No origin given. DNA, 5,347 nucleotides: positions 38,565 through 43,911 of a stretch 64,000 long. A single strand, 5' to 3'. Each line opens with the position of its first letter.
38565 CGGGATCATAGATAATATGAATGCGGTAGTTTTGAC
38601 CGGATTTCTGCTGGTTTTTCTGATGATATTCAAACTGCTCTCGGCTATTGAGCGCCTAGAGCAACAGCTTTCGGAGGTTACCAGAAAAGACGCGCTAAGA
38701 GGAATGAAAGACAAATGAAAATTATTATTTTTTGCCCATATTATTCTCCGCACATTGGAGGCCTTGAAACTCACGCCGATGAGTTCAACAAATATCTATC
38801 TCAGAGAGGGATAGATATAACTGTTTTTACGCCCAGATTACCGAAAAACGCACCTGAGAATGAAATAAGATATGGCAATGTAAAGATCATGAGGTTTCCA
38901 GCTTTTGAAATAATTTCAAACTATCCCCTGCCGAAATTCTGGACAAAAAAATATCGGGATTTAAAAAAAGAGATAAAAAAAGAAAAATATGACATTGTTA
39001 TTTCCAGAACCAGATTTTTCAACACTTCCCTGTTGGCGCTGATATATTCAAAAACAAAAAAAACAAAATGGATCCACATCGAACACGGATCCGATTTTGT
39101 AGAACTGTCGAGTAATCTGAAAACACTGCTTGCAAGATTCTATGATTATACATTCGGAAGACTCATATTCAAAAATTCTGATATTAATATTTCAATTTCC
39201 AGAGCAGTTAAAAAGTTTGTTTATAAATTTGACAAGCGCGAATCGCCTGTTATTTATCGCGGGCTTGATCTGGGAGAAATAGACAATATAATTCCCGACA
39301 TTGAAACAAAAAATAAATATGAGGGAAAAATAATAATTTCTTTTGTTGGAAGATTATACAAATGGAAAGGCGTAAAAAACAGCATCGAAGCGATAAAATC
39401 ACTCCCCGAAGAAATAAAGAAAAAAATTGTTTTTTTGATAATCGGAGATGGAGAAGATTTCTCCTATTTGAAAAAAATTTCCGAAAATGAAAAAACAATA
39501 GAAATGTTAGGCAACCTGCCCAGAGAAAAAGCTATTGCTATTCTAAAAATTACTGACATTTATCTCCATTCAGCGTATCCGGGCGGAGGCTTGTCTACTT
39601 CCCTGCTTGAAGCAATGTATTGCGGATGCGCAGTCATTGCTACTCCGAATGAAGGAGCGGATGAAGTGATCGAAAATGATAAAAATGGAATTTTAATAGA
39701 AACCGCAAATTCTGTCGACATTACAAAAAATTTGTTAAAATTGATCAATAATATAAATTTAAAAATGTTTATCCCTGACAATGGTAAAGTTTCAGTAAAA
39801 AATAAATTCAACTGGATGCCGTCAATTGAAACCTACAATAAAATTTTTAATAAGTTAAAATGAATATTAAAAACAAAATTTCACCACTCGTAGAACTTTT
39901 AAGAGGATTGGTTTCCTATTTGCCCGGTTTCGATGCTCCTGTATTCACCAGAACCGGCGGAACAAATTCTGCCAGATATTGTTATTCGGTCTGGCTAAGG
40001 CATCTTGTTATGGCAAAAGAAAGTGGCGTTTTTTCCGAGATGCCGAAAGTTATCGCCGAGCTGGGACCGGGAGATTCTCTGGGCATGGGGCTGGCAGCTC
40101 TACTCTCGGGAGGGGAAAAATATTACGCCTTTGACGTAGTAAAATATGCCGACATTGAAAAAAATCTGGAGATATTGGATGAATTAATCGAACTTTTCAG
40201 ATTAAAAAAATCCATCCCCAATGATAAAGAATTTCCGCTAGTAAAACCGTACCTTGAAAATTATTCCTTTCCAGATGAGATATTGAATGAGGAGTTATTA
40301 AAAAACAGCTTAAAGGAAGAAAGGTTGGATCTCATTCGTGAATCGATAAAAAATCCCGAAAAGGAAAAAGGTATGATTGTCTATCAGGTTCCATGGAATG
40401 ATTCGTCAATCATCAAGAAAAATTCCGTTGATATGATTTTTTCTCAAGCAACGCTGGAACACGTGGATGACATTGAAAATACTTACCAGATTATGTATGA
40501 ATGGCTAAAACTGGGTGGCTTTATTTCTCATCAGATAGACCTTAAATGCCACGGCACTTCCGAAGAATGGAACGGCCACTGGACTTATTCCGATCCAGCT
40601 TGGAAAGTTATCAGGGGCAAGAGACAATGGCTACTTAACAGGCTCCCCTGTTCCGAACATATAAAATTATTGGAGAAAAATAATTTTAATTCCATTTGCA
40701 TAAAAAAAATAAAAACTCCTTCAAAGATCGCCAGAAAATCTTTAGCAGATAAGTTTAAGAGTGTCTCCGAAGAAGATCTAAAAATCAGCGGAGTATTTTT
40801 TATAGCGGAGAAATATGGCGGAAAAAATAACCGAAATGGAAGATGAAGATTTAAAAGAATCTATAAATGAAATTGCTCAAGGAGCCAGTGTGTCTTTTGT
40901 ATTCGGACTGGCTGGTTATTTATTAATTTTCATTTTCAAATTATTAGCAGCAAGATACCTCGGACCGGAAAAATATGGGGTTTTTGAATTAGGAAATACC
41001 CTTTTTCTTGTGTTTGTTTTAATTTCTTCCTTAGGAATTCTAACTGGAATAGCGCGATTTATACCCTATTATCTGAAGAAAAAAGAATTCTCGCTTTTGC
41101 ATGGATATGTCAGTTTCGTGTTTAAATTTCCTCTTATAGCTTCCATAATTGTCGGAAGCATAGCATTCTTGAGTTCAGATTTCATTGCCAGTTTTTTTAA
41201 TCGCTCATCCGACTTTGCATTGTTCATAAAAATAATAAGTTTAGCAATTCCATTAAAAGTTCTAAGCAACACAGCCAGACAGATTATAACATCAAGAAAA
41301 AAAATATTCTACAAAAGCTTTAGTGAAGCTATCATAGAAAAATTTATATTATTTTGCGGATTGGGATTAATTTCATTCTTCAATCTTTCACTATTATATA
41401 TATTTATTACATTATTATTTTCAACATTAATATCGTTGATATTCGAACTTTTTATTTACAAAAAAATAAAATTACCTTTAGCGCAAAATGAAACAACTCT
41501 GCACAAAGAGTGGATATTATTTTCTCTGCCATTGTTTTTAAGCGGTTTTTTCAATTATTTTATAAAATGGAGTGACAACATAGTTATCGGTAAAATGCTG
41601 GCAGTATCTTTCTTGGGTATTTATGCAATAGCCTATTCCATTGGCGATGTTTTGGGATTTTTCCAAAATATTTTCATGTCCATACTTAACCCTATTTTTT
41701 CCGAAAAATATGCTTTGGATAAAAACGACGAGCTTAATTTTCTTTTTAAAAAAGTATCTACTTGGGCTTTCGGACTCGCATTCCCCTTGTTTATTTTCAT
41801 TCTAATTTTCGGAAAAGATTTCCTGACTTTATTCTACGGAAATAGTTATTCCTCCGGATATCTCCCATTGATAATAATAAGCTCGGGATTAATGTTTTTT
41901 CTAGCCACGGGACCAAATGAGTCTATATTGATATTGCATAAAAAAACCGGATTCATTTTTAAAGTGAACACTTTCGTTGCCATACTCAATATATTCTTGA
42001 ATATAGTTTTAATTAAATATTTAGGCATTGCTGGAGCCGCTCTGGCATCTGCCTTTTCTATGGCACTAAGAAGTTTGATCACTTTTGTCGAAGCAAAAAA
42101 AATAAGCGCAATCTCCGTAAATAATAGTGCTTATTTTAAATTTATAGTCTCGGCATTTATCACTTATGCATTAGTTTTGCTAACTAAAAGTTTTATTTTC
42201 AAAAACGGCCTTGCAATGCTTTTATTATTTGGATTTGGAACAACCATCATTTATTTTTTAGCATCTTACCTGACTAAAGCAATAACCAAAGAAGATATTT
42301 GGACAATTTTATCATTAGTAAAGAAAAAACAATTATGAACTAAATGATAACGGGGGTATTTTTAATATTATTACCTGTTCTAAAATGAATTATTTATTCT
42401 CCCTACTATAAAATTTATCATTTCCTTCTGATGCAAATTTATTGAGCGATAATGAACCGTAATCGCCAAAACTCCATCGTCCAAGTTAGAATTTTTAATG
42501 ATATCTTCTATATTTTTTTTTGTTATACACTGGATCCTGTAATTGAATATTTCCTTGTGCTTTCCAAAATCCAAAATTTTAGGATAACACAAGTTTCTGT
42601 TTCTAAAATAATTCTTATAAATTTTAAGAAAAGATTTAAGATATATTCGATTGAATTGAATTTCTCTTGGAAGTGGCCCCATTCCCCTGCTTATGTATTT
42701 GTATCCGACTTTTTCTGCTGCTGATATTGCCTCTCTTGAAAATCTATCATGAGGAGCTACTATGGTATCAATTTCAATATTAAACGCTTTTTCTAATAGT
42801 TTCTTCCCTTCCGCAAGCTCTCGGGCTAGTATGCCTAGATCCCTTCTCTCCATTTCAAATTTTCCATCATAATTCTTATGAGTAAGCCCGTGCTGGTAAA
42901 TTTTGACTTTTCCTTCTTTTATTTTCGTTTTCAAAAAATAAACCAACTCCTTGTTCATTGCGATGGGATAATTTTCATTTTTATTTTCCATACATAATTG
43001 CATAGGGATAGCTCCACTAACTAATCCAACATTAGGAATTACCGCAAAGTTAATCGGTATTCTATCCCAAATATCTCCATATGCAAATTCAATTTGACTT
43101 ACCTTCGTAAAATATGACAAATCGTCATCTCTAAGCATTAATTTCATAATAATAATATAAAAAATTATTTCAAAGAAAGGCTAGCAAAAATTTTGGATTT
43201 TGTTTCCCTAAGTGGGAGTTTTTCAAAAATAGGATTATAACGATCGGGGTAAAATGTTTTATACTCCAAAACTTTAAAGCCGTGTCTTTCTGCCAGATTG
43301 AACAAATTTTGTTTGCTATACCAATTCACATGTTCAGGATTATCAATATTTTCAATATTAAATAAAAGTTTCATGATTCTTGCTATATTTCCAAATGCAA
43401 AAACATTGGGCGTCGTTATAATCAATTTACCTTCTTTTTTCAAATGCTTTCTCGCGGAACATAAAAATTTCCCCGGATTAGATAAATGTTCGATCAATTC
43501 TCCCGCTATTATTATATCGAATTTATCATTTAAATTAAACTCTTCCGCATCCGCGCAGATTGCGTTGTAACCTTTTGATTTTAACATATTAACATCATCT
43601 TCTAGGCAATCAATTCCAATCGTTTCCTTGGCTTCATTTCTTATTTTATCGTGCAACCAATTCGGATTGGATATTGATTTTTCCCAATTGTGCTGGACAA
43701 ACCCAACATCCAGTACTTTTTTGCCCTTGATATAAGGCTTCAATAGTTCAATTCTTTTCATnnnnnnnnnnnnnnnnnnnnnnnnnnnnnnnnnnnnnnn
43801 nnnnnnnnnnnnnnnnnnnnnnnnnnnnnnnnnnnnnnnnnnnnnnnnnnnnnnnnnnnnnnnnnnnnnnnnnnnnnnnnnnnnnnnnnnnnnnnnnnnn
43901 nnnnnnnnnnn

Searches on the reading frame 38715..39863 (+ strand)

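Call 56: search_protein_families(library=pfam, proteins=[window:38715-39863:+], max_evalue=0.00001)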
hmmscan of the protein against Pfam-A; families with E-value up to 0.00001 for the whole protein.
window:38715-39863:+ (382 aa): 6 families
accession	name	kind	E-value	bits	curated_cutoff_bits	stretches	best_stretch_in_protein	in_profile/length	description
PF00534.26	Glycos_transf_1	-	1.8e-34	119.2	26.4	1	197-349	7-161/172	Glycosyl transferases group 1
PF13692.12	Glyco_trans_1_4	-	4.6e-24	85.7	27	1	207-346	3-142/142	Glycosyl transferases group 1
PF13439.12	Glyco_transf_4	-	1.8e-20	74.1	28.5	1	14-186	1-168/170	Glycosyltransferase Family 4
PF13579.12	Glyco_trans_4_4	-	1.3e-08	35.8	29.7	1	15-166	1-139/158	Glycosyl transferase 4-like domain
PF13477.12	Glyco_trans_4_2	-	5.3e-08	33.6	23.4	1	18-145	10-127/139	Glycosyl transferase 4-like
PF13524.12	Glyco_trans_1_2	-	2e-06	28.2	25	1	234-332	12-102/144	Glycosyl transferase-like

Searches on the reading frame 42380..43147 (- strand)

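Call 5: search_protein_families(library=pfam, proteins=[window:42380-43147:-])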
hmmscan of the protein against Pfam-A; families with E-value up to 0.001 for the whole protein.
window:42380-43147:- (255 aa): 2 families
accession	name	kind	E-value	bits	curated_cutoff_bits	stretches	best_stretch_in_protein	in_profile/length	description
PF10096.14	DUF2334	-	2.3e-09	37.6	26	1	30-235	30-190/203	Uncharacterized protein conserved in bacteria (DUF2334)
PF01522.26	Polysacc_deac_1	-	0.00048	20.5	23.1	1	76-152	55-124/124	Polysaccharide deacetylase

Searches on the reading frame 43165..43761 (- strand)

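Call 5: search_protein_families(library=pfam, proteins=[window:43165-43761:-])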
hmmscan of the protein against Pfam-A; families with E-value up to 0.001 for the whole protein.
window:43165-43761:- (198 aa): 5 families
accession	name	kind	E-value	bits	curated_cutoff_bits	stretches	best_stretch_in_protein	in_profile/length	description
PF13489.12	Methyltransf_23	-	3e-18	66.5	27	1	9-166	19-163/164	Methyltransferase domain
PF08241.18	Methyltransf_11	-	1.1e-09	39.3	21.2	1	40-115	14-95/95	Methyltransferase domain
PF13847.12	Methyltransf_31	-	1.3e-07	31.8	27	1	47-122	31-114/145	Methyltransferase domain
PF13649.12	Methyltransf_25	-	2.4e-05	25.4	27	1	44-111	21-97/97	Methyltransferase domain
PF08242.18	Methyltransf_12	-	5.8e-05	24.2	30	1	70-113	56-98/98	Methyltransferase domain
